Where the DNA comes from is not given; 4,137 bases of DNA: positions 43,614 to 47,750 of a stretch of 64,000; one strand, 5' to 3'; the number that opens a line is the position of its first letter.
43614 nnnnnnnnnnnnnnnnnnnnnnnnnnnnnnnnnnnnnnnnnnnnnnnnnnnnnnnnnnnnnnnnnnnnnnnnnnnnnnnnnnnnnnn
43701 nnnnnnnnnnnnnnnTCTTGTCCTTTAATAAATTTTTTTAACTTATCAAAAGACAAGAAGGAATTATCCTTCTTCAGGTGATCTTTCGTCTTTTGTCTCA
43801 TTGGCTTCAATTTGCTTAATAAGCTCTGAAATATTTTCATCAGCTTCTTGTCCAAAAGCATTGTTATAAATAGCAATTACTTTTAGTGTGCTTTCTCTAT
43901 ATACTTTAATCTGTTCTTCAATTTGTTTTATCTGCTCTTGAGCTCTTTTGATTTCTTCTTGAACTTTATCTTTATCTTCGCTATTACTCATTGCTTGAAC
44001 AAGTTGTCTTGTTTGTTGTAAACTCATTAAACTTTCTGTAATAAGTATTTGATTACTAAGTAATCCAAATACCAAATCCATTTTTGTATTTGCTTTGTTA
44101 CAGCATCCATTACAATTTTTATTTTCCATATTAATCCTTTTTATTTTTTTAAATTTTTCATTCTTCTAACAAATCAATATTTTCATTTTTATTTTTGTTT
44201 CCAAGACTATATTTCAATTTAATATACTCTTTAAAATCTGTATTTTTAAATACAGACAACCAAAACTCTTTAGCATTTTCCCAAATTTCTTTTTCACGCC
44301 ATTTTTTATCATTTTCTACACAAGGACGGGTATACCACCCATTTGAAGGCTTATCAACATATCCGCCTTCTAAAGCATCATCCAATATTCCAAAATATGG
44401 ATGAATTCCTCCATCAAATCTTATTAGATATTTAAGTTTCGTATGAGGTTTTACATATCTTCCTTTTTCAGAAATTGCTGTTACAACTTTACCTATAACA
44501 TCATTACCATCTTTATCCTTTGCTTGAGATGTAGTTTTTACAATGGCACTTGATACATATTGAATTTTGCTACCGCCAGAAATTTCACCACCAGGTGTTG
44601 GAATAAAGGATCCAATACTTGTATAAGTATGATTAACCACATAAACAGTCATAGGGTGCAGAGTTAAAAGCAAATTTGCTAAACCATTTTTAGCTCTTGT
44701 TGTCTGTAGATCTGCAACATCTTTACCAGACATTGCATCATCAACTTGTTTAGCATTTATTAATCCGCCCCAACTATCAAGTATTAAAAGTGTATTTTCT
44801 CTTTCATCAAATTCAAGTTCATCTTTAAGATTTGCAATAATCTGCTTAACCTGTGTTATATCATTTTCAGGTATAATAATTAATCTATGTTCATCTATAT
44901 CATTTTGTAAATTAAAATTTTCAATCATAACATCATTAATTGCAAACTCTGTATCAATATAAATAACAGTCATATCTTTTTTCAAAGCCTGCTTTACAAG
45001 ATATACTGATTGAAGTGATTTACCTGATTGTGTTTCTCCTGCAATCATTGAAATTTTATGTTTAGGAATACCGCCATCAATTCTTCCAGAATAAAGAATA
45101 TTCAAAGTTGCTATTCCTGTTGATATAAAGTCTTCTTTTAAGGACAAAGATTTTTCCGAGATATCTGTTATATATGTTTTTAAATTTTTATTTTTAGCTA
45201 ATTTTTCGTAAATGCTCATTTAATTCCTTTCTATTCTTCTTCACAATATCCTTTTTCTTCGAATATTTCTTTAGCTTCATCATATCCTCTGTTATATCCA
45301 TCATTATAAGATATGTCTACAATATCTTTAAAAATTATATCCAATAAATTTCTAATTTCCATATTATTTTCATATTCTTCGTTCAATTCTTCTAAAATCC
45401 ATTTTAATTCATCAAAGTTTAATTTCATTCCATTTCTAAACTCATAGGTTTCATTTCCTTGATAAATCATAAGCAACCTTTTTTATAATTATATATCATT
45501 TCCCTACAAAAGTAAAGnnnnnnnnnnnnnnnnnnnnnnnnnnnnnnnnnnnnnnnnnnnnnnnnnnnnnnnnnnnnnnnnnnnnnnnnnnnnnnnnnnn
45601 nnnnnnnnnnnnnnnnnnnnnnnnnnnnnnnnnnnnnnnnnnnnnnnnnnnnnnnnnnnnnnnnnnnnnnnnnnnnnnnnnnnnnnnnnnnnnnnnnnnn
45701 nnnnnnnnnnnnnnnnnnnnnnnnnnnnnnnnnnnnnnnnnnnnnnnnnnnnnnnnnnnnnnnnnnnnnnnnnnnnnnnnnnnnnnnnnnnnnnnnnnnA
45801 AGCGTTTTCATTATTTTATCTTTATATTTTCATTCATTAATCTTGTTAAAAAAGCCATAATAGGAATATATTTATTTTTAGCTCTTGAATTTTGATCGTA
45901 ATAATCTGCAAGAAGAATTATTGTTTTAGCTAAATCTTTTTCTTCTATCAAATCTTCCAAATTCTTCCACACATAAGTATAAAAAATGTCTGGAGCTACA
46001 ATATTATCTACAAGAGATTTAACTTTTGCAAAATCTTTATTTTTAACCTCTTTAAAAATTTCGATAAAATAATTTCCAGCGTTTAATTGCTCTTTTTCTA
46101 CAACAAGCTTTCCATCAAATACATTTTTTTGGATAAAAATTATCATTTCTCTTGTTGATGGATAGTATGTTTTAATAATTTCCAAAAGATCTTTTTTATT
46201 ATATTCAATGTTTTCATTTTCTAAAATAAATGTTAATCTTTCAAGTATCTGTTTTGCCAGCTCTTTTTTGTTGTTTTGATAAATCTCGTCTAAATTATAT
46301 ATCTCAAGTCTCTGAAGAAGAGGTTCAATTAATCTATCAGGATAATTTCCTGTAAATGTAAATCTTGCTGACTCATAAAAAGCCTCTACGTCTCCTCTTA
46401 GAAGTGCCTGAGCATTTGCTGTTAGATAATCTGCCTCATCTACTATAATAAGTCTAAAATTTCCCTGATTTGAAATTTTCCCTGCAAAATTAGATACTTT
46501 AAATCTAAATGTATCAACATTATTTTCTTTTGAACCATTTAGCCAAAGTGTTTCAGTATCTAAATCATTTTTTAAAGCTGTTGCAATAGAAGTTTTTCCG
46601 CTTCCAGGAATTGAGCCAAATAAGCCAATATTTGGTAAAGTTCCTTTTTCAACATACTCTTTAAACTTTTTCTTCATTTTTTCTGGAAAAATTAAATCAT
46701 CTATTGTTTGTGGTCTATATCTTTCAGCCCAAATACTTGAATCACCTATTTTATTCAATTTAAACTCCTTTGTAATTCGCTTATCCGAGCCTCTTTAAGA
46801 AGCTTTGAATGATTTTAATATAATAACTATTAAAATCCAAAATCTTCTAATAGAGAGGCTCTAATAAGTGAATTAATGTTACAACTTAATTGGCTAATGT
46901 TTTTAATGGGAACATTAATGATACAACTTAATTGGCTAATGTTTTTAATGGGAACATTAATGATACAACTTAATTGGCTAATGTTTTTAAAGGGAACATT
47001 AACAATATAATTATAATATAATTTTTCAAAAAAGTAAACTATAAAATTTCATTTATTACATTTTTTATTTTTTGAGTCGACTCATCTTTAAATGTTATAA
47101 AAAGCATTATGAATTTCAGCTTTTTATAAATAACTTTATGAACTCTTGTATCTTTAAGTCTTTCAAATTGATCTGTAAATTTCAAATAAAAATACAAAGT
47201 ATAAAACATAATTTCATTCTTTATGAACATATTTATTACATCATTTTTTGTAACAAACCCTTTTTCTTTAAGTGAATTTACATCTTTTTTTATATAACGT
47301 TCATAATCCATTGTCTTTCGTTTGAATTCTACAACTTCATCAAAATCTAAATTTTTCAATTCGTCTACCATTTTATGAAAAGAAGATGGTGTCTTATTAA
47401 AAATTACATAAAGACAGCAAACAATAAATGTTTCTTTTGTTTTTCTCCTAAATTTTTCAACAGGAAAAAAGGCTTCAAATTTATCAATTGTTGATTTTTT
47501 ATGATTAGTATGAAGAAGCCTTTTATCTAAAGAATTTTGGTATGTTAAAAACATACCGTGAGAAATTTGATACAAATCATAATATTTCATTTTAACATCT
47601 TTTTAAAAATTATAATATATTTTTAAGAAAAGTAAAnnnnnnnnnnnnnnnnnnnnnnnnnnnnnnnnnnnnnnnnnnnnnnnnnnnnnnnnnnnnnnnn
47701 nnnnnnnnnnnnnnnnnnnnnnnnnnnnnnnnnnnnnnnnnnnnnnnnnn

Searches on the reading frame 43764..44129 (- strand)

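Call 15: search_protein_families(library=phrogs, proteins=[window:43764-44129:-], max_evalue=0.001)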
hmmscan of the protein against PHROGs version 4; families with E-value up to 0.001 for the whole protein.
window:43764-44129:- (121 aa): 0 families

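Call 67: search_protein_families(library=pfam, proteins=[window:43764-44129:-], max_evalue=0.01)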
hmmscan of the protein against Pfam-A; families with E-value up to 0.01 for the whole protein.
window:43764-44129:- (121 aa): 1 family
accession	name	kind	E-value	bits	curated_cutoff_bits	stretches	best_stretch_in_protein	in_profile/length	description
PF02203.21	TarH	-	0.0097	16.3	25.2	0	25-82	49-109/177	Tar ligand binding domain homologue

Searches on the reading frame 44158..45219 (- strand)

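Call 15: search_protein_families(library=phrogs, proteins=[window:44158-45219:-], max_evalue=0.001)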
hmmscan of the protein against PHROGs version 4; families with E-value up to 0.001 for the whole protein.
window:44158-45219:- (353 aa): 7 families
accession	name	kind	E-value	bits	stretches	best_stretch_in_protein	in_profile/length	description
phrog_97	-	other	5.7e-45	155.5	1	7-327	27-331/506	UvsX-like recombinase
phrog_8337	-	DNA, RNA and nucleotide metabolism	6e-24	85.9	1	4-240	23-251/273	DNA repair protein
phrog_18112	-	other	1.8e-23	84.3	1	223-349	41-173/207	recombinase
phrog_31060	-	unknown function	8.3e-11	43.5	1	233-336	4-109/134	-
phrog_9666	-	unknown function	1.5e-07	31.1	0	183-318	620-751/779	-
phrog_1675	-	head and packaging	3.7e-05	24.3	1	57-162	4-100/353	morphogenesis (protein I of M13)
phrog_6357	-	unknown function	0.00012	22.5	1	50-164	27-143/321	-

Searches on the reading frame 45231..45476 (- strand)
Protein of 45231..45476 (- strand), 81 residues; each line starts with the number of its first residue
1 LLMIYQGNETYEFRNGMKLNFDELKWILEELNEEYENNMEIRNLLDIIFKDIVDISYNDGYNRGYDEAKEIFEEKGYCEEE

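Call 15: search_protein_families(library=phrogs, proteins=[window:45231-45476:-], max_evalue=0.001)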
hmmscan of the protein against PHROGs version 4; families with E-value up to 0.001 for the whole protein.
window:45231-45476:- (81 aa): 0 families

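Call 67: search_protein_families(library=pfam, proteins=[window:45231-45476:-], max_evalue=0.01)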
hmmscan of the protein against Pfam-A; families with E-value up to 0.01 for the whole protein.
window:45231-45476:- (81 aa): 1 family
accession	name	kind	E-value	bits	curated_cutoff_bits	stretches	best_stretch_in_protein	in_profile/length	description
PF09932.14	DUF2164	-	0.0096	16.4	27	0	26-75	18-62/74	Uncharacterized conserved protein (DUF2164)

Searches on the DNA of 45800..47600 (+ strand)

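Call 5: search_dna_similar(query=window:45800-47600:+, collection=phages, mode=distant, max_rows=30)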
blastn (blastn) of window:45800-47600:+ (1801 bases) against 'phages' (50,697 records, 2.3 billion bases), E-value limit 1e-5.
Records with a match: 7; places in all: 7; records where one place covers at least 80% of the query: 0.
Best place of each record, by identity: 60-80% 7.
By first word of the organism name: Campylobacter 7.
By host as written in the record: Campylobacter jejuni 5; Campylobacter jejuni 2206 1; Campylobacter jejuni NCTC12658 1.
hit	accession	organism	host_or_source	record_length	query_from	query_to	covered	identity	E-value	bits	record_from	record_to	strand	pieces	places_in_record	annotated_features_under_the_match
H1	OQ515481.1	Campylobacter phage vB_Cj_QDYZ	Campylobacter jejuni 2206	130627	315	566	14%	68.9%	4e-15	91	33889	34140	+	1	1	sliding clamp loader subunit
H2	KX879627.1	Campylobacter phage vB_CjeM_Los1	Campylobacter jejuni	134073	331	566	13%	69.5%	1e-15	92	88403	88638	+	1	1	putative sliding clamp loader subunit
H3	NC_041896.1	Campylobacter phage vB_CjeM_Los1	Campylobacter jejuni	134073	331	566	13%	69.5%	1e-15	92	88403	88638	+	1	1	putative sliding clamp loader subunit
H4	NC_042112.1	Campylobacter phage CP81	Campylobacter jejuni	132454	331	566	13%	69.5%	1e-15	92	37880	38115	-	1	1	hypothetical protein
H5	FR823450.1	Campylobacter phage CP81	Campylobacter jejuni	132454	331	566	13%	69.5%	1e-15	92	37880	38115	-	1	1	hypothetical protein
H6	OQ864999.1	Campylobacter phage F341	Campylobacter jejuni NCTC12658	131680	331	566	13%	68.7%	3e-11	78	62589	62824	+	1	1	putative sliding clamp loader subunit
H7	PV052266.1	Campylobacter phage PT14_12670_16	Campylobacter jejuni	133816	331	566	13%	67.5%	2e-7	64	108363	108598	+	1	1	clamp loader of DNA polymerase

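Call 66: search_rna_families(source=window, start=46700, end=47100, threshold=evalue, max_evalue=5)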
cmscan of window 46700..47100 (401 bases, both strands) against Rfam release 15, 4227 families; matches with E-value up to 5: 10.
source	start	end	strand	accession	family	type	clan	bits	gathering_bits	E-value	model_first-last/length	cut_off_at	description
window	46774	46877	+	RF03826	MIR825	Gene; miRNA;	-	23.4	160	0.053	23-133/146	no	MIR825 microRNA precursor family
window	46892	47002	+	RF02920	Fusobacteriales-1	Cis-reg;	-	22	52.1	0.82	1-113/113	no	Fusobacteriales-1 RNA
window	46770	46876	+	RF04209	MIR7533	Gene; miRNA;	-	20.8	230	0.05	1-249/249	no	MIR7533 microRNA precursor family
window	46787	46861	-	RF03303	mir-973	Gene; miRNA;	-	20.7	63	0.2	1-84/84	no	mir-973 microRNA precursor family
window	46773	46875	+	RF03933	MIR6445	Gene; miRNA;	-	20.5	100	0.14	1-117/117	no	MIR6445 microRNA precursor family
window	46737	46918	+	RF04318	idnO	Cis-reg;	-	17.7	100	2.5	1-206/206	no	idnO ncRNA motif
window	46779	46869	-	RF04145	MIR8706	Gene; miRNA;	-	17.4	95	1.3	1-101/101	no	MIR8706 microRNA precursor family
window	46781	46867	-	RF00906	MIR1120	Gene; miRNA;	-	16.3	86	2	1-87/87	no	MIR1120/MIR1122 microRNA precursor family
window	46786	46862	+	RF03208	mir-1781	Gene; miRNA;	-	16.3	68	2.4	1-86/86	no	mir-1781 microRNA precursor family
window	46786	46862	+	RF00906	MIR1120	Gene; miRNA;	-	14.9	86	4.9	1-87/87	no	MIR1120/MIR1122 microRNA precursor family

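Call 76: search_dna_similar(query=window:46759-47045:-, collection=phages, mode=distant, max_evalue=1, max_rows=10)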
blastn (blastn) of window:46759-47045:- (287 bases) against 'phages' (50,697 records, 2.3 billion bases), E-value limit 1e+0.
Records with a match: 34; places in all: 43; records where one place covers at least 80% of the query: 0.
Best place of each record, by identity: >=99% 1; 95-99% 1; 90-95% 1; 80-90% 30; 60-80% 1.
By first word of the organism name: Prevotella 9; Streptococcus 8; Staphylococcus 4; Enterococcus 3; Pseudomonas 3; Campylobacter 2; bajarodmic 2; Fusobacterium 1; uncultured 1; Acetoanaerobium 1.
By host as written in the record: Prevotella sp. 9; - 4; Enterococcus faecium 3; Streptococcus suis 3; Staphylococcus aureus 2; Campylobacter jejuni LBA65 1; Streptococcus uberis C8329 1; Campylobacter coli 99-2 1; and 10 more.
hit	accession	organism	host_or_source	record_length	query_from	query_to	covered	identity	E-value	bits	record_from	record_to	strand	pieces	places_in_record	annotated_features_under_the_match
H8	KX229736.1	Campylobacter phage PC5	Campylobacter jejuni LBA65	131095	67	137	20%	93.1%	3e-1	82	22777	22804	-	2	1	hypothetical protein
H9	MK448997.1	Streptococcus phage Javan630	Streptococcus uberis C8329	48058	14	60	16%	78.7%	3e-1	41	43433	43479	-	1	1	ubiquinone/menaquinone biosynthesis methyltransferase | hypothetical protein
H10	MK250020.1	Prevotella phage Lak-B1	Prevotella sp.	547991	1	43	15%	83.7%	9e-1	40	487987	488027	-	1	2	record has no annotation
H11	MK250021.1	Prevotella phage Lak-B2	Prevotella sp.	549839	1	43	15%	83.7%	9e-1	40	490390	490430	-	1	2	record has no annotation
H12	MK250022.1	Prevotella phage Lak-B3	Prevotella sp.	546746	1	43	15%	83.7%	9e-1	40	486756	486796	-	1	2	record has no annotation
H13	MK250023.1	Prevotella phage Lak-B4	Prevotella sp.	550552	1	43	15%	83.7%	9e-1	40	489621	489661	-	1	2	record has no annotation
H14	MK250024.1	Prevotella phage Lak-B5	Prevotella sp.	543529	1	43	15%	83.7%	9e-1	40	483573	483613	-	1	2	record has no annotation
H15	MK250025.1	Prevotella phage Lak-B6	Prevotella sp.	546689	1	43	15%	83.7%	9e-1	40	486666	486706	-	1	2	record has no annotation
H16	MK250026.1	Prevotella phage Lak-B7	Prevotella sp.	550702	1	43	15%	83.7%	9e-1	40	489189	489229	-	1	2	record has no annotation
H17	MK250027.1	Prevotella phage Lak-B8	Prevotella sp.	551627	1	43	15%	83.7%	9e-1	40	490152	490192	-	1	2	record has no annotation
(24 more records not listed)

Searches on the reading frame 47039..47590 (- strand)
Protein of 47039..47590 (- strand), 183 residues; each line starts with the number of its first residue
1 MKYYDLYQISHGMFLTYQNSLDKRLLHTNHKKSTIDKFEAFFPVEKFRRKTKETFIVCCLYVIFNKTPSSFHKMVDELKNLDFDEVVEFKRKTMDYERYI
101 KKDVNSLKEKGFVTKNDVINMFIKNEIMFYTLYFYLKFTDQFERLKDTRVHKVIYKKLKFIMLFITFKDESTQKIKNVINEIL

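Call 15: search_protein_families(library=phrogs, proteins=[window:47039-47590:-], max_evalue=0.001)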
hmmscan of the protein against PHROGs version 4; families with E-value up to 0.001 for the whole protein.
window:47039-47590:- (183 aa): 1 family
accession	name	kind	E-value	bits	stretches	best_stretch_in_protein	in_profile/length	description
phrog_12320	-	unknown function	1.9e-23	84.3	1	2-182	4-180/185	-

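Call 28: find_encoding_contigs(protein=window:47039-47590:-, flank=2500, max_places=10)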
Protein window:47039-47590:- (183 aa): 1 contig read that carries it; 1 place shown.
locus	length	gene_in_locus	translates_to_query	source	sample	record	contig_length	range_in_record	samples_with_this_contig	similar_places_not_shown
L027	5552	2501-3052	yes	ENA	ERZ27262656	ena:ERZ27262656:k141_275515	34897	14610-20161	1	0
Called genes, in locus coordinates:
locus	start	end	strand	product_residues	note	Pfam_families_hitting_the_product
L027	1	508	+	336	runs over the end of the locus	PF00149:Metallophos (weak)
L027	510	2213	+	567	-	PF02463:SMC_N (weak), PF15494:SRCR_2 (faint)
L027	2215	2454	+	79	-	-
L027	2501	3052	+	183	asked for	-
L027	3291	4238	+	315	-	PF00004:AAA (weak)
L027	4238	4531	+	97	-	-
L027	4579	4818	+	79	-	-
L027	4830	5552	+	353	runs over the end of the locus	PF00154:RecA_N, PF06745:ATPase (weak), PF21134:T4_UVSX_C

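Call 51: find_homologous_proteins(query=window:47039-47590:-, max_evalue=1e-20)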
Query window:47039-47590:- (183 aa): 8 proteins with E <= 1e-20 among 60 candidates.
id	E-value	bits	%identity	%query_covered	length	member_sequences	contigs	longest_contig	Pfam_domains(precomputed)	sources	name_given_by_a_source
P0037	5.7e-112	390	100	100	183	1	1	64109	-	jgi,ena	-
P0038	1.6e-97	343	87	100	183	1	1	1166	-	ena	-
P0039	1.3e-90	320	80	100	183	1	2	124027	-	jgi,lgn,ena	-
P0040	3.8e-85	302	79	97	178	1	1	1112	-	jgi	jgi:hypothetical protein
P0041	2.4e-80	287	73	100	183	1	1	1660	-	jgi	-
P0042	2.0e-41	160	43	99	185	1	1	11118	-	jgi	-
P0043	2.4e-40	157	45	99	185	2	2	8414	-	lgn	-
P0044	2.1e-37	147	42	96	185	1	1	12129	-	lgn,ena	-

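Call 52: find_encoding_contigs(protein=P0038, flank=2000)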
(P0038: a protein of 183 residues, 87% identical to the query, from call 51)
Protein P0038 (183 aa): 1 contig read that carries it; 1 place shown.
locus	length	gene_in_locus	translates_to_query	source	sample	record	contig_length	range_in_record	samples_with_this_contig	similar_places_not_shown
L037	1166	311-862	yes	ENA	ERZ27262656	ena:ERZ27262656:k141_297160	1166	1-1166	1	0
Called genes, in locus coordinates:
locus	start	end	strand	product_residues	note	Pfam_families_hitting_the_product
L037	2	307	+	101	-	?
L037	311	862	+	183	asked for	-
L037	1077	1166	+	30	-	?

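Call 53: find_encoding_contigs(protein=P0040, flank=2000)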
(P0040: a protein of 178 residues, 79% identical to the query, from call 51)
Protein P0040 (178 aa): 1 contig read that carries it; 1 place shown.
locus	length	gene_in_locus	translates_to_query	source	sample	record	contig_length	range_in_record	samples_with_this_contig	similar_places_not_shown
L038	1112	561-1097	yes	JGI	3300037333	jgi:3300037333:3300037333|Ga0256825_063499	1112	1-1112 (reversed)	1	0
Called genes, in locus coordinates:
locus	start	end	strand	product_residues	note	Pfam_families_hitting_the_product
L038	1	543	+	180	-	?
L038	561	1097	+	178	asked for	-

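Call 67: search_protein_families(library=pfam, proteins=[window:47039-47590:-], max_evalue=0.01)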
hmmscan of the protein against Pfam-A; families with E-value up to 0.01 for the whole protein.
window:47039-47590:- (183 aa): 0 families
